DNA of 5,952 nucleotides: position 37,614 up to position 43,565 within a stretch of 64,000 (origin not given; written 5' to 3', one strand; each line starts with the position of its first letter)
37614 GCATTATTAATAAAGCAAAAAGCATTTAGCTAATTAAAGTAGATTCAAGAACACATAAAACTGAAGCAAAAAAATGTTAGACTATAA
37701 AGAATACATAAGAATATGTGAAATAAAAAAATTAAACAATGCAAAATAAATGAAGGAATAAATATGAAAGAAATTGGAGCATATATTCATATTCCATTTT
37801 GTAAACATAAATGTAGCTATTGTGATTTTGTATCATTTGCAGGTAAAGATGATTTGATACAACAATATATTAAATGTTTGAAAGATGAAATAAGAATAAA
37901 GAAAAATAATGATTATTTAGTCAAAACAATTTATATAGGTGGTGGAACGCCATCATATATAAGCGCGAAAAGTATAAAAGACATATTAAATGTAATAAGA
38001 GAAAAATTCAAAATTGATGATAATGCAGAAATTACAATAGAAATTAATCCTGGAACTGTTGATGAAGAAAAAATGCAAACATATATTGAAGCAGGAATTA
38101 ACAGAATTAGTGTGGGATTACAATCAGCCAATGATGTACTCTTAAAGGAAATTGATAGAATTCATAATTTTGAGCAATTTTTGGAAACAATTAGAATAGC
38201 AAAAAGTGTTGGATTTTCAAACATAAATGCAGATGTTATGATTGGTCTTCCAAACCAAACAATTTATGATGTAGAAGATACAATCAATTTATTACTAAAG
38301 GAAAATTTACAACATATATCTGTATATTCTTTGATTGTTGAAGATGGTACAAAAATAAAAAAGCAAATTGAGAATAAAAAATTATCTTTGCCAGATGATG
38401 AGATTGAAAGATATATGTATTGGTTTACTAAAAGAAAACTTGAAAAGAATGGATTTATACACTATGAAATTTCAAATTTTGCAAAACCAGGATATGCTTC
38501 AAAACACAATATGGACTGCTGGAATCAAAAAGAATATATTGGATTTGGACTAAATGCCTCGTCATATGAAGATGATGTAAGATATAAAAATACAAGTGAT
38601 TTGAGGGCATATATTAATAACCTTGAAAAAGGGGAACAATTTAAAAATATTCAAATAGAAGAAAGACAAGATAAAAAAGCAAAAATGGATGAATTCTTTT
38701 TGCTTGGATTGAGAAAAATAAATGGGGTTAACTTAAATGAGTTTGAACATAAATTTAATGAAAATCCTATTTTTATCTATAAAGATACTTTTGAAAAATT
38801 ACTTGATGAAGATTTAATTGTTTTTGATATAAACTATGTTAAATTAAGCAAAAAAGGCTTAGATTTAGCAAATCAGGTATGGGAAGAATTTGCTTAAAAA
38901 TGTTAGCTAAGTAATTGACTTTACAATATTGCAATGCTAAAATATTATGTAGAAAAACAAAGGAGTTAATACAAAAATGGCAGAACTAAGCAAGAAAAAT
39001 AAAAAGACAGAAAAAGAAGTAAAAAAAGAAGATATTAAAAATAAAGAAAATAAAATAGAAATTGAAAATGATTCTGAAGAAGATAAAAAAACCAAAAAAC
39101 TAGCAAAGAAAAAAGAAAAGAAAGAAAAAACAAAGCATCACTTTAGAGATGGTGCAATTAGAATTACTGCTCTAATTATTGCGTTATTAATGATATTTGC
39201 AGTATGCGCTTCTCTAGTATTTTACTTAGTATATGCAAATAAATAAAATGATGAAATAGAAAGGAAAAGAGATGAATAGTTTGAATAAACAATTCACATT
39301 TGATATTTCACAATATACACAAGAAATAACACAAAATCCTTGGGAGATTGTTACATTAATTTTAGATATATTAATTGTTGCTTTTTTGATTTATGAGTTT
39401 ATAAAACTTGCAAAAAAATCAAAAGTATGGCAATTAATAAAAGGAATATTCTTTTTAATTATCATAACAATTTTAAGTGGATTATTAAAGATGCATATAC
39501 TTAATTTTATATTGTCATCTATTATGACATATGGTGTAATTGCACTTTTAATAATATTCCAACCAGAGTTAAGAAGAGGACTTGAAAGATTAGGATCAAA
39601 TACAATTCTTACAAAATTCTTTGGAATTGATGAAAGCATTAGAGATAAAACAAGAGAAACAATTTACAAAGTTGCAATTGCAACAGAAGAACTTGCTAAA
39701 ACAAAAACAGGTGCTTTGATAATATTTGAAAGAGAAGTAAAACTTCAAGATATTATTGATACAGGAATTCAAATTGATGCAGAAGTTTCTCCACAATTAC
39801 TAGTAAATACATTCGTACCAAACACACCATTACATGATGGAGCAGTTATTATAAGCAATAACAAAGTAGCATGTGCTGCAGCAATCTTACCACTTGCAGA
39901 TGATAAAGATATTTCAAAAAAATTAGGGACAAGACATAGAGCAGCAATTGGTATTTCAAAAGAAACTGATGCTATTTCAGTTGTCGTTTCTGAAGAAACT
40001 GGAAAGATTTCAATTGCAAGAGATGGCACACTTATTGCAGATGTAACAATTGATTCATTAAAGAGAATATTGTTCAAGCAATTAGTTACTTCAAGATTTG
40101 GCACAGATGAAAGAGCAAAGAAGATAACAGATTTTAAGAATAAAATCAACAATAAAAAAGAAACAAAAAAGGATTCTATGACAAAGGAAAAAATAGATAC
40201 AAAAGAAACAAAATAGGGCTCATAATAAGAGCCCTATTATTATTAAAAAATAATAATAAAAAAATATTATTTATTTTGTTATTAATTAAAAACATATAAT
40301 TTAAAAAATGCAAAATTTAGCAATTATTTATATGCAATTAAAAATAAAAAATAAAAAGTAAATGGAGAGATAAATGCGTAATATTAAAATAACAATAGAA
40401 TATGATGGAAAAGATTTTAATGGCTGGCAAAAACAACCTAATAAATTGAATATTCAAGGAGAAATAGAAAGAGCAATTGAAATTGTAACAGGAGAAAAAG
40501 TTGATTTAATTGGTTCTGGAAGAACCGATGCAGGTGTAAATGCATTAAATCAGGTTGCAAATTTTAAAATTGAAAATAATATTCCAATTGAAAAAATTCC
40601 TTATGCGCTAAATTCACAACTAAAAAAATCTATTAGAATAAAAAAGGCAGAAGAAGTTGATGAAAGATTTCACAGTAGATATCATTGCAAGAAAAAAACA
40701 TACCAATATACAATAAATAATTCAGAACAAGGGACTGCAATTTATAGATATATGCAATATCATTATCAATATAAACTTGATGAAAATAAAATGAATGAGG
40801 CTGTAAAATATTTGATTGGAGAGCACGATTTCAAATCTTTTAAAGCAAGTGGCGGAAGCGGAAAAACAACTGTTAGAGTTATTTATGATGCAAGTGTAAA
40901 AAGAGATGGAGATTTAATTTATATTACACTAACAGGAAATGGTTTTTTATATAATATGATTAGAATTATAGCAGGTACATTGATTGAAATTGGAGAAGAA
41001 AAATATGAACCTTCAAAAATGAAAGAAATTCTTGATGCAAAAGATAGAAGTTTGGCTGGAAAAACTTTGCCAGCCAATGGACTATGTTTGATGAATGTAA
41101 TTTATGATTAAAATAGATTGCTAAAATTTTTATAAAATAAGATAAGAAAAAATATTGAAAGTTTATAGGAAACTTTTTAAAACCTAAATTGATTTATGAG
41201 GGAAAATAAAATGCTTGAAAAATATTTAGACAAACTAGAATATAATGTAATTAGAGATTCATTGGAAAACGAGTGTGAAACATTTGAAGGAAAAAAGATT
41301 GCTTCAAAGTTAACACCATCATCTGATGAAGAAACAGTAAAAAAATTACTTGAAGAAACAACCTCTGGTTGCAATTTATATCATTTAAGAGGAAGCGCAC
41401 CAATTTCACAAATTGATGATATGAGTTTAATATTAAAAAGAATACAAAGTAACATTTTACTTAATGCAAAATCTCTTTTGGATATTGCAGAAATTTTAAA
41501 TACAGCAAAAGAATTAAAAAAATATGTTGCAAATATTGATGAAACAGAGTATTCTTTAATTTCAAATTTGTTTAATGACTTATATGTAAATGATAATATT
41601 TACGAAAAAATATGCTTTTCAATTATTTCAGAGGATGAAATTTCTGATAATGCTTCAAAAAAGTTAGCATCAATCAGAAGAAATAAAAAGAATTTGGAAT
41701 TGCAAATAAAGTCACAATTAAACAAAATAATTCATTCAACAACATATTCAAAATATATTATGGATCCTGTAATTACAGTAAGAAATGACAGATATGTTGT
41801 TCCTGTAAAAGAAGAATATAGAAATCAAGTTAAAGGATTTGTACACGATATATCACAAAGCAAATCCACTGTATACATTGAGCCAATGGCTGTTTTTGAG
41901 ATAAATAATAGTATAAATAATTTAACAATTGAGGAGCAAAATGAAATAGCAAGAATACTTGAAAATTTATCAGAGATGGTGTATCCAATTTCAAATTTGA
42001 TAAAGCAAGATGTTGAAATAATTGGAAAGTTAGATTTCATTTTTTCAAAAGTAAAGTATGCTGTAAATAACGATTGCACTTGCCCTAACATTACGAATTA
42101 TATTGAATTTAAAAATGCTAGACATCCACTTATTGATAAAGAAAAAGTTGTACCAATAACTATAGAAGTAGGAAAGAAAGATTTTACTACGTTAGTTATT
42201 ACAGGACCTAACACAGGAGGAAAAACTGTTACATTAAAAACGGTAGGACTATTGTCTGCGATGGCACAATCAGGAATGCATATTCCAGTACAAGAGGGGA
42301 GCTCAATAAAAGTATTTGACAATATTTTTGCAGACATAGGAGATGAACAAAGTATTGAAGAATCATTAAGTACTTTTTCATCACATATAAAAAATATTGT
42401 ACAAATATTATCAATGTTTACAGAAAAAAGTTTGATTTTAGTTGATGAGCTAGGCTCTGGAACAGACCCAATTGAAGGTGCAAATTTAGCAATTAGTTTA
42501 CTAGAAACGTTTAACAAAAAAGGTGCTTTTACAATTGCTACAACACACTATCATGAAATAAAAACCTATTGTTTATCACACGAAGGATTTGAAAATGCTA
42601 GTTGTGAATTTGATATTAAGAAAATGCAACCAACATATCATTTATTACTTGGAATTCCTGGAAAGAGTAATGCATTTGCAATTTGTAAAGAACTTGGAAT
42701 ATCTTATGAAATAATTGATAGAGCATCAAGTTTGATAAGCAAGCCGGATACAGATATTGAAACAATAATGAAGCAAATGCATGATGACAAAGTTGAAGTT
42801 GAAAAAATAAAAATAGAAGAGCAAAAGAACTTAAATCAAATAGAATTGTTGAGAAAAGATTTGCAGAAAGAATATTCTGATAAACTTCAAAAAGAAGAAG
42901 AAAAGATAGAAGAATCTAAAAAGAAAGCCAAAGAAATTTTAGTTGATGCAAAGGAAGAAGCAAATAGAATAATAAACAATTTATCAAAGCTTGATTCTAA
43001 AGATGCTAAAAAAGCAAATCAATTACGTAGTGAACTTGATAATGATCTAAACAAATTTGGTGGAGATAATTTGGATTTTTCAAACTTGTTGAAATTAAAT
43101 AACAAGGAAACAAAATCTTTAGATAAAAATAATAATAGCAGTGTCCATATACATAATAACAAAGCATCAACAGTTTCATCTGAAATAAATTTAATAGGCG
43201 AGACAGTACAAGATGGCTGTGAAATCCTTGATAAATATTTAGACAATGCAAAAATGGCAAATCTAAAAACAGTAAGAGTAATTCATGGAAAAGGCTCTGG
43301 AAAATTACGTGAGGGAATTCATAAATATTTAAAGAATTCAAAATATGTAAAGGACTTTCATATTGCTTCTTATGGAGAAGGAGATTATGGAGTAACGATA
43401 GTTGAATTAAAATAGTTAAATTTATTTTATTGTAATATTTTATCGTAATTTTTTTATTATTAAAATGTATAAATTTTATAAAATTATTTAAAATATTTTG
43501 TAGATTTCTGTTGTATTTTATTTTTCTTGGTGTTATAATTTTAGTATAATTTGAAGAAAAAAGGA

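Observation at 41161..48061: Conserved 30-nt hairpin-plus-tail motif upstream of both mutS2 and fmt, with a compensatory base-pair change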

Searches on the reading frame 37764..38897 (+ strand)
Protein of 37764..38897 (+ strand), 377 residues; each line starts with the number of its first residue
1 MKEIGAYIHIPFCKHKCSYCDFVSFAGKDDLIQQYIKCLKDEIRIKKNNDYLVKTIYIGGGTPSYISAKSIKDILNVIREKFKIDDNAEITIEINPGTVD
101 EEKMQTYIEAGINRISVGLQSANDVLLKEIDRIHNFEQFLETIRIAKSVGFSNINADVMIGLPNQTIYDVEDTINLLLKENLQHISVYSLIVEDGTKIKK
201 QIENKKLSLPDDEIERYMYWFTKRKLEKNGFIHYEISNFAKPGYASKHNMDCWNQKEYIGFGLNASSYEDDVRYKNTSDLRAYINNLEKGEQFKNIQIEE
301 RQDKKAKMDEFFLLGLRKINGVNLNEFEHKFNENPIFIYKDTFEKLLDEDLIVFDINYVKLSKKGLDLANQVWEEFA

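Call 12: search_protein_families(library=pfam, proteins=[window:37764-38897:+])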
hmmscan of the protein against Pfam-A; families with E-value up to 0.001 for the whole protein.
window:37764-38897:+ (377 aa): 2 families
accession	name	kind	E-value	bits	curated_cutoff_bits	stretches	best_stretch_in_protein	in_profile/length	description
PF04055.27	Radical_SAM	-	1.6e-31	110.1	29.5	1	7-177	1-166/166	Radical SAM superfamily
PF06969.22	HemN_C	-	3.6e-08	33.8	24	1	303-367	2-66/67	HemN C-terminal domain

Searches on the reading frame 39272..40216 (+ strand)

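Call 12: search_protein_families(library=pfam, proteins=[window:39272-40216:+])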
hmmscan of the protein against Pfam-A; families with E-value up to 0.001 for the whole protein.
window:39272-40216:+ (314 aa): 2 families
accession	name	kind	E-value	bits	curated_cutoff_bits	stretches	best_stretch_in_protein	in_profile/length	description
PF02457.21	DAC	-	2.2e-45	153.5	27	1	137-253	3-118/119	DisA bacterial checkpoint controller nucleotide-binding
PF19293.4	CdaA_N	-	5e-12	46.3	23.8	1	30-99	10-80/81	CdaA N-terminal transmembrane domain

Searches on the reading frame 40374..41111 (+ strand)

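Call 12: search_protein_families(library=pfam, proteins=[window:40374-41111:+])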
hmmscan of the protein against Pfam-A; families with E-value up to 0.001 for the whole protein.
window:40374-41111:+ (245 aa): 1 family
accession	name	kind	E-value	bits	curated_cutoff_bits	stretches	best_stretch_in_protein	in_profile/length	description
PF01416.25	PseudoU_synth_1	-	6.2e-48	162.2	23.3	2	143-245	1-108/108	tRNA pseudouridine synthase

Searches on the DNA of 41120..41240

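Call 24: search_rna_families(source=window, start=41120, end=41240, threshold=evalue, max_evalue=10, show_alignments=3)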
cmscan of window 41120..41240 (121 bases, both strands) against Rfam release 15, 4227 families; matches with E-value up to 10: 3.
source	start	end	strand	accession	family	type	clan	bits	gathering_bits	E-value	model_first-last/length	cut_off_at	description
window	41137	41161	+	RF01360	CRISPR-DR47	Gene; CRISPR;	-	12.1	39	6.7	1-37/37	no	CRISPR RNA direct repeat element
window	41169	41240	+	RF02546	LSU_trypano_mito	Gene; rRNA;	CL00112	8.5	60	6.9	162-238/561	3'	Trypanosomatid mitochondrial large subunit ribosomal RNA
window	41120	41142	-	RF00457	IRES_mnt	Cis-reg; IRES;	-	7.7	100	4.8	1-23/203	3'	Mnt IRES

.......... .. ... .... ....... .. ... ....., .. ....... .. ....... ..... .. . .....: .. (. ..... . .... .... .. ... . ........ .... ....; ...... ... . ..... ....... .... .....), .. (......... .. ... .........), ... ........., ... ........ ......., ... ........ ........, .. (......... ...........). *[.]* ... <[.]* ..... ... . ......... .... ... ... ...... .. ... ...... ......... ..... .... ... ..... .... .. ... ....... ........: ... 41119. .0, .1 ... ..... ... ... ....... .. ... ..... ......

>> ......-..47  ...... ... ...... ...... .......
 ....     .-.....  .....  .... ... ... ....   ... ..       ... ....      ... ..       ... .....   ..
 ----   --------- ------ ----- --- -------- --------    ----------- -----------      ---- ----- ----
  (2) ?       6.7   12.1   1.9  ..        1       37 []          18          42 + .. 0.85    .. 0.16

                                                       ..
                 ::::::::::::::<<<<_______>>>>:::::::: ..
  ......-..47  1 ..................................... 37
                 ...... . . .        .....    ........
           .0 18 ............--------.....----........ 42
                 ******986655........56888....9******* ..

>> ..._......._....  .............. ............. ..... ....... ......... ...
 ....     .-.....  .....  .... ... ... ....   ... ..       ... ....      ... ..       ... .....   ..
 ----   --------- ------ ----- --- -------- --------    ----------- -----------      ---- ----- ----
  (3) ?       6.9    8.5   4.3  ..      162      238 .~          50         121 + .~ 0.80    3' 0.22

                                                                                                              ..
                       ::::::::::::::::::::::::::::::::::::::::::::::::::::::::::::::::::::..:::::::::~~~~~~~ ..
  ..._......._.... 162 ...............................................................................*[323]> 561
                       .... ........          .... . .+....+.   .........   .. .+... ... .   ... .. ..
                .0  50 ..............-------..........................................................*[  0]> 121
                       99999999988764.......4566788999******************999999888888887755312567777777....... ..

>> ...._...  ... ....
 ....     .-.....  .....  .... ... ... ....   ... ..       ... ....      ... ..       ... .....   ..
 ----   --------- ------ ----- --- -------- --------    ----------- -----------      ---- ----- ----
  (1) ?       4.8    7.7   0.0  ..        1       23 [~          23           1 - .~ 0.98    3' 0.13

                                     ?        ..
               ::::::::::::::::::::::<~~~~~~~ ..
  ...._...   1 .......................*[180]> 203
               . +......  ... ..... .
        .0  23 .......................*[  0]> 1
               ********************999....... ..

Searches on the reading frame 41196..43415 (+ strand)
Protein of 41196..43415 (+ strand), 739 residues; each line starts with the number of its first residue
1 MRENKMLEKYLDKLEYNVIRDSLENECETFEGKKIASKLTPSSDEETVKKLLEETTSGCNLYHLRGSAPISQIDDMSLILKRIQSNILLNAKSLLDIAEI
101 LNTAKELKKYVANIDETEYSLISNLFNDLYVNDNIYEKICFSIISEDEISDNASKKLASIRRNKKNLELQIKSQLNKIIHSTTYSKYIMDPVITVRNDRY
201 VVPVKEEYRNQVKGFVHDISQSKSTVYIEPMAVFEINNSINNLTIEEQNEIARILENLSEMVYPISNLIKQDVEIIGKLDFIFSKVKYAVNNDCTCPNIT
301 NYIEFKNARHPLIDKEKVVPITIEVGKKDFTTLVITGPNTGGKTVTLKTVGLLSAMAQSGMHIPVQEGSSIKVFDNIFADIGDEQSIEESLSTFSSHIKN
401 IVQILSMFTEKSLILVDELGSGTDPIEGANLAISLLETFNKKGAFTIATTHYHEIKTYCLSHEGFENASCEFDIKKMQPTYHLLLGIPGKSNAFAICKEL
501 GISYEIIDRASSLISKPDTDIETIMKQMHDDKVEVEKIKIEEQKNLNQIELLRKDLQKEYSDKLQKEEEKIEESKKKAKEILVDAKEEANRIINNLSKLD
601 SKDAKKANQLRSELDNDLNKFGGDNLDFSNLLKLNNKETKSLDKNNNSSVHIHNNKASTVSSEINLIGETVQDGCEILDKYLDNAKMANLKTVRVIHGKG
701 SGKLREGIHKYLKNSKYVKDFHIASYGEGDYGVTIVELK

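Call 12: search_protein_families(library=pfam, proteins=[window:41196-43415:+])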
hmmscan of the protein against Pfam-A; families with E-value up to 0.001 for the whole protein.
window:41196-43415:+ (739 aa): 2 families
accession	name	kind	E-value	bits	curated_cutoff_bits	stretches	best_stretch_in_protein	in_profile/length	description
PF00488.27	MutS_V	-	8.3e-34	117.6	30.2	1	333-514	1-184/188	MutS domain V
PF01713.27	Smr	-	3.2e-22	78.9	25.7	1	664-739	1-77/77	Smr domain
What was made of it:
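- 41190..41213 (+): Copy 1, AU-rich linker, Shine-Dalgarno GAGGGA (41198-41203) and mutS2 start codon ATG 41211-41213. MutS_V and Smr domains (call 12).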
